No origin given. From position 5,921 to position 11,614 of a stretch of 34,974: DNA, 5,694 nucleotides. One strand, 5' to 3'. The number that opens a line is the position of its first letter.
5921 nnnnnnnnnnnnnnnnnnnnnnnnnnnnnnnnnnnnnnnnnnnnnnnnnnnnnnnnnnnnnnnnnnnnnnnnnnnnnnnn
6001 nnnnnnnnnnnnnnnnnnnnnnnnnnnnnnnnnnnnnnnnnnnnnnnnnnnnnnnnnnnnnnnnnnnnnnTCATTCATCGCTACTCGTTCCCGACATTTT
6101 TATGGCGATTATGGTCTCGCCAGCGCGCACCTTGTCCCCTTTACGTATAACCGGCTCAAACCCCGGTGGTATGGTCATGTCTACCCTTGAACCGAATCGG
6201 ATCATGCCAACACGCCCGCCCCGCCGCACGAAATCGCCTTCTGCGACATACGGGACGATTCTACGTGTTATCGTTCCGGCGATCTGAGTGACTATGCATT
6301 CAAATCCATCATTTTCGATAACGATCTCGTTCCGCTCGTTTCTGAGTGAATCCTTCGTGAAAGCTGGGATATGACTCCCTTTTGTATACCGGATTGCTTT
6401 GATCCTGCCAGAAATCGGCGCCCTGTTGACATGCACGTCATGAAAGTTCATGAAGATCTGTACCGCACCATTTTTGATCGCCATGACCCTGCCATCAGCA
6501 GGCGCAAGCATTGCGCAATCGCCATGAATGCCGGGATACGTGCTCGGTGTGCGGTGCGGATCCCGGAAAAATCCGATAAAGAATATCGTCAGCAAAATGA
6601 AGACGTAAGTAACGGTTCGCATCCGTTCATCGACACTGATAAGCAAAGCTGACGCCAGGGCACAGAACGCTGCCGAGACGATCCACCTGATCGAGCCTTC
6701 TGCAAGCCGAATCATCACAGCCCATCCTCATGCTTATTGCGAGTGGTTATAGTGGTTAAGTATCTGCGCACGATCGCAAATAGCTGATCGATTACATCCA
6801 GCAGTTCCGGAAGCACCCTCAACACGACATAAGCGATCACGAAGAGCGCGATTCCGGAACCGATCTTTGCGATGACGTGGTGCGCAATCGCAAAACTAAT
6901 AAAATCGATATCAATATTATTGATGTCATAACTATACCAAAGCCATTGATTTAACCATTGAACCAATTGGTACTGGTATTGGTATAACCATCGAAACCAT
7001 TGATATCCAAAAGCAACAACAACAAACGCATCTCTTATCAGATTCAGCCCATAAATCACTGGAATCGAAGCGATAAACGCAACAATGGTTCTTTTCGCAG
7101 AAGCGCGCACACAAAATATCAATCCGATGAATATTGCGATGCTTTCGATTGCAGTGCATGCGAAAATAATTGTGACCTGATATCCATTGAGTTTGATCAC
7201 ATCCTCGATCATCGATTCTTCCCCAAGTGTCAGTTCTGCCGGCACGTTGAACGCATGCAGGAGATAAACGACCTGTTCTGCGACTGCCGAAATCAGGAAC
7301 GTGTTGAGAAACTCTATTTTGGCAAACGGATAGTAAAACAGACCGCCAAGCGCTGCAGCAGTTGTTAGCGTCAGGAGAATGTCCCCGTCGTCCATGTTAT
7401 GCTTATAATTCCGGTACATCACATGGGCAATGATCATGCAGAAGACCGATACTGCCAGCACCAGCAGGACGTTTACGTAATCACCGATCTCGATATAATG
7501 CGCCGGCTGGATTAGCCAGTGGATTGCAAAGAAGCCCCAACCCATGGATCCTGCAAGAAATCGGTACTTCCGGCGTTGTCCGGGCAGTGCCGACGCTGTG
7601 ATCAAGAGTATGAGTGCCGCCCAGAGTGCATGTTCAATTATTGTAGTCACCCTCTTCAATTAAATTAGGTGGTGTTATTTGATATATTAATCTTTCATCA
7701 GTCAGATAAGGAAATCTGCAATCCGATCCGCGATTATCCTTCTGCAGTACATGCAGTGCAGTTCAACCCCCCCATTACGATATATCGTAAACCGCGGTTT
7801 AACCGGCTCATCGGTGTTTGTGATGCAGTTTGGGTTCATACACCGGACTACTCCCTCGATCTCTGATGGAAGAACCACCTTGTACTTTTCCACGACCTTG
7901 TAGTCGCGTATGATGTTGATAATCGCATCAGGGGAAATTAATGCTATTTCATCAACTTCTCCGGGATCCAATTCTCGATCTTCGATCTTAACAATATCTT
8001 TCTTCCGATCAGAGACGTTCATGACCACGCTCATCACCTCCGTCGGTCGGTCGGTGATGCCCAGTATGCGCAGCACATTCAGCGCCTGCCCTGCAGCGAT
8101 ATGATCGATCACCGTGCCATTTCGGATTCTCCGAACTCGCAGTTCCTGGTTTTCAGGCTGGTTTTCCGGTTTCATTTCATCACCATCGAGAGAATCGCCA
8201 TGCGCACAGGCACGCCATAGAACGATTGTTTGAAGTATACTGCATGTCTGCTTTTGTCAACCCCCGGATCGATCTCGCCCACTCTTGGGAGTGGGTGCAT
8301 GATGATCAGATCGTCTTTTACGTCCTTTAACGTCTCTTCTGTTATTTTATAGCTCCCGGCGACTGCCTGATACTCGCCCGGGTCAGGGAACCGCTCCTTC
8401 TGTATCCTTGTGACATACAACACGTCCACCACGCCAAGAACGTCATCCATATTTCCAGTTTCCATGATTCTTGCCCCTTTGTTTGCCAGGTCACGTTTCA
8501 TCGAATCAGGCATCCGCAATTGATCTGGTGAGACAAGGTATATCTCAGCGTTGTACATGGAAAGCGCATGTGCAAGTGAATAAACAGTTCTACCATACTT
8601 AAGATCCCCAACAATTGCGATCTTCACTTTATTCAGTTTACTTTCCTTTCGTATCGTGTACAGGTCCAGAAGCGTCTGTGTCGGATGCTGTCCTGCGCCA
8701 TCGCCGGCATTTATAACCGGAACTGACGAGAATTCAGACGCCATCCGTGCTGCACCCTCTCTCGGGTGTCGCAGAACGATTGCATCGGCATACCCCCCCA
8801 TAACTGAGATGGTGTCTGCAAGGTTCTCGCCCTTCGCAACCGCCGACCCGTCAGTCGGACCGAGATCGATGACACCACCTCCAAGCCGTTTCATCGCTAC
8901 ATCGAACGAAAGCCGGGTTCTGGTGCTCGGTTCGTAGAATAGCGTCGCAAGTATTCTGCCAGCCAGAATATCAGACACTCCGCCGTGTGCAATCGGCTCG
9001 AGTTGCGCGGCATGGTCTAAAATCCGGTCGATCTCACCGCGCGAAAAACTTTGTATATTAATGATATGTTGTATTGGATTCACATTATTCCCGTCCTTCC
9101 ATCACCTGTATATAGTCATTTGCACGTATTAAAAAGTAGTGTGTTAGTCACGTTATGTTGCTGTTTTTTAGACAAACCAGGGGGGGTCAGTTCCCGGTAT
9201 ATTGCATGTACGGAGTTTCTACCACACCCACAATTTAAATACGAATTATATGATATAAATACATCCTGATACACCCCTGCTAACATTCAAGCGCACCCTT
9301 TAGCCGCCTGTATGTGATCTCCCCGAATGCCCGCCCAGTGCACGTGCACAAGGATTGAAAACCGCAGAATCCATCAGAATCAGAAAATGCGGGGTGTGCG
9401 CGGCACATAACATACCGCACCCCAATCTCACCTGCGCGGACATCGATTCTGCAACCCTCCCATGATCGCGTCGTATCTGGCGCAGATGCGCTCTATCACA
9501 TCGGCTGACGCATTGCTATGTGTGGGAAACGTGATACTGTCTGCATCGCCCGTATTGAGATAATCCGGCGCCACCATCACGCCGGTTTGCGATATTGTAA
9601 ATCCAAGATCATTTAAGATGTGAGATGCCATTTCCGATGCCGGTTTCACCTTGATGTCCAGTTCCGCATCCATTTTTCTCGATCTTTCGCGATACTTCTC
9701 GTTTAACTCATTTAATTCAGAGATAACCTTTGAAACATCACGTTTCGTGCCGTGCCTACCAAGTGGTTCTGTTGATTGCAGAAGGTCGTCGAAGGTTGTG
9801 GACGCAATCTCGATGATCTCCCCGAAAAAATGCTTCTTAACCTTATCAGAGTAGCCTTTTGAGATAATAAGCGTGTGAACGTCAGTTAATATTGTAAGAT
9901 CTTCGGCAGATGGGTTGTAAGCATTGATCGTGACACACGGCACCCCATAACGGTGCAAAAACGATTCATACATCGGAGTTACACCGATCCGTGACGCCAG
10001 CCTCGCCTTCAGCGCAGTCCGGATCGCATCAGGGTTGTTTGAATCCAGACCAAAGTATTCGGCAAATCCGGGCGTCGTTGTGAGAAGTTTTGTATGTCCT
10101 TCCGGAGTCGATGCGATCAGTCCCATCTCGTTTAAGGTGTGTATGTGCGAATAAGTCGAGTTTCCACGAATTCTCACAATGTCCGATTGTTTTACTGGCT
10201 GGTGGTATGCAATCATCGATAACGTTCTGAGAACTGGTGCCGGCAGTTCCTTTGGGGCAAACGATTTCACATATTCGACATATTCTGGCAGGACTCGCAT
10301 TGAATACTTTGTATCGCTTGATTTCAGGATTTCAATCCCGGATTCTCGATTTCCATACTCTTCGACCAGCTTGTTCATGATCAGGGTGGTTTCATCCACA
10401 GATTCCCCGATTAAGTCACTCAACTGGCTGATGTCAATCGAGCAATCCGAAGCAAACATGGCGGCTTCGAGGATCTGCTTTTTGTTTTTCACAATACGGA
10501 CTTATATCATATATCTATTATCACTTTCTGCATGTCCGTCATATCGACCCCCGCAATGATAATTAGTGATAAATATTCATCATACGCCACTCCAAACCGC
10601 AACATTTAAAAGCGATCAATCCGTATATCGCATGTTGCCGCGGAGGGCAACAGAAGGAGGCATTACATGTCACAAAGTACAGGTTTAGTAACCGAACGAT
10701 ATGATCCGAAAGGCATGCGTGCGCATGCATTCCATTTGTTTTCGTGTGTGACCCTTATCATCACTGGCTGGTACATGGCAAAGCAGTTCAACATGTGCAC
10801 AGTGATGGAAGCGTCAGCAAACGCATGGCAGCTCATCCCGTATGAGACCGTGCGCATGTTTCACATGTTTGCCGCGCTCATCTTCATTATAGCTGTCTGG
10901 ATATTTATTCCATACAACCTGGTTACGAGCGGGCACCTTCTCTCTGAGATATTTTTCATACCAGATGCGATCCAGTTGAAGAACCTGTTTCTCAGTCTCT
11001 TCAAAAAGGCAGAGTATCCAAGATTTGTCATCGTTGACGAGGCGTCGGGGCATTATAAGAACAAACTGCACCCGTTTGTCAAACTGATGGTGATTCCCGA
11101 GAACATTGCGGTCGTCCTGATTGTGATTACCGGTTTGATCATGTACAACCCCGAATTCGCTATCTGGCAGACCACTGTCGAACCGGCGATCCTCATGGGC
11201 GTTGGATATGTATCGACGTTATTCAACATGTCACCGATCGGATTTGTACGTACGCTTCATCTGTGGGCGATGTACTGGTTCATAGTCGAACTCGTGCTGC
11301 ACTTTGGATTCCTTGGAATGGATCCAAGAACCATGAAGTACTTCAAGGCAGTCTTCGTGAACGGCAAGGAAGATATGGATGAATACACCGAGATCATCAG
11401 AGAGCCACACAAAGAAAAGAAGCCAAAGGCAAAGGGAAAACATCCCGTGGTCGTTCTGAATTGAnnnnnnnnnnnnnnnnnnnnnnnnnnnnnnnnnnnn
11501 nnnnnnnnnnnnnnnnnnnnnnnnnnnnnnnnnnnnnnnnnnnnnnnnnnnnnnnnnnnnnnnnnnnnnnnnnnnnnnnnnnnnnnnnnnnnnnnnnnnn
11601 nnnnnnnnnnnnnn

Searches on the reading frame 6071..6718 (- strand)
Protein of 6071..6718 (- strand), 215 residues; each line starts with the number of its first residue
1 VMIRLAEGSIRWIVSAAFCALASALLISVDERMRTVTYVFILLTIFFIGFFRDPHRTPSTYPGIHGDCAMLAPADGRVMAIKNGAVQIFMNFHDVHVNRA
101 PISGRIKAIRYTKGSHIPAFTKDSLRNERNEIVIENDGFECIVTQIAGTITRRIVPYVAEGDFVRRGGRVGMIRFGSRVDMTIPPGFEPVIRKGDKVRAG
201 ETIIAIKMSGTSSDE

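Call 55: search_protein_families(library=pfam, proteins=[window:6071-6718:-], max_evalue=0.00001)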
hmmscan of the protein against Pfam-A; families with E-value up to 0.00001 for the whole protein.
window:6071-6718:- (215 aa): 1 family
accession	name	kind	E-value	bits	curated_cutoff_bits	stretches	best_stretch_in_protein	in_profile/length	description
PF02666.20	PS_Dcarbxylase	-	1.4e-40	139.5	22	1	85-205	70-198/198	Phosphatidylserine decarboxylase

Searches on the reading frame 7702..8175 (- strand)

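Call 55: search_protein_families(library=pfam, proteins=[window:7702-8175:-], max_evalue=0.00001)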
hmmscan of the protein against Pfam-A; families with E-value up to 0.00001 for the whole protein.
window:7702-8175:- (157 aa): 2 families
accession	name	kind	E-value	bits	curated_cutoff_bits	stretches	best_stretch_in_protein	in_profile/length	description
PF01948.23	PyrI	-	3.1e-29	101.5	25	1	12-100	1-92/93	Aspartate carbamoyltransferase regulatory chain, allosteric domain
PF02748.20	PyrI_C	-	2.1e-16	59.9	23.4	1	105-149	1-44/48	Aspartate carbamoyltransferase regulatory chain, metal binding domain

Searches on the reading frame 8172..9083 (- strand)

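Call 55: search_protein_families(library=pfam, proteins=[window:8172-9083:-], max_evalue=0.00001)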
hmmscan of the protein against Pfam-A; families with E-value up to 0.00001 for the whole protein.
window:8172-9083:- (303 aa): 2 families
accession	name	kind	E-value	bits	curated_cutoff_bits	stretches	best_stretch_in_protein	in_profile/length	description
PF02729.26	OTCace_N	-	1.7e-46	158.4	29.9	1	5-145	1-147/148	Aspartate/ornithine carbamoyltransferase, carbamoyl-P binding domain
PF00185.30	OTCace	-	5.7e-30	104.9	29.4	1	152-300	2-156/157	Aspartate/ornithine carbamoyltransferase, Asp/Orn binding domain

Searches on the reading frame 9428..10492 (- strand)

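Call 56: search_protein_families(library=pfam, proteins=[window:9428-10492:-], max_evalue=0.00001)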
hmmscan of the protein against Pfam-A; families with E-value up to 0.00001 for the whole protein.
window:9428-10492:- (354 aa): 1 family
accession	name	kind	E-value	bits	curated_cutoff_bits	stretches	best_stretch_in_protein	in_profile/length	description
PF04079.22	SMC_ScpB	-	4.5e-35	121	27.4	1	7-151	2-153/160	Segregation and condensation complex subunit ScpB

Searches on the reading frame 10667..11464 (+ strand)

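Call 56: search_protein_families(library=pfam, proteins=[window:10667-11464:+], max_evalue=0.00001)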
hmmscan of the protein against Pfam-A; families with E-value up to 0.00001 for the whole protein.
window:10667-11464:+ (265 aa): 1 family
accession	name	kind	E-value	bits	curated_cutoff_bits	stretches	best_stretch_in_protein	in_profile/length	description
PF14358.11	DUF4405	-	2.2e-07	31.7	26.7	0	147-215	8-64/66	Domain of unknown function (DUF4405)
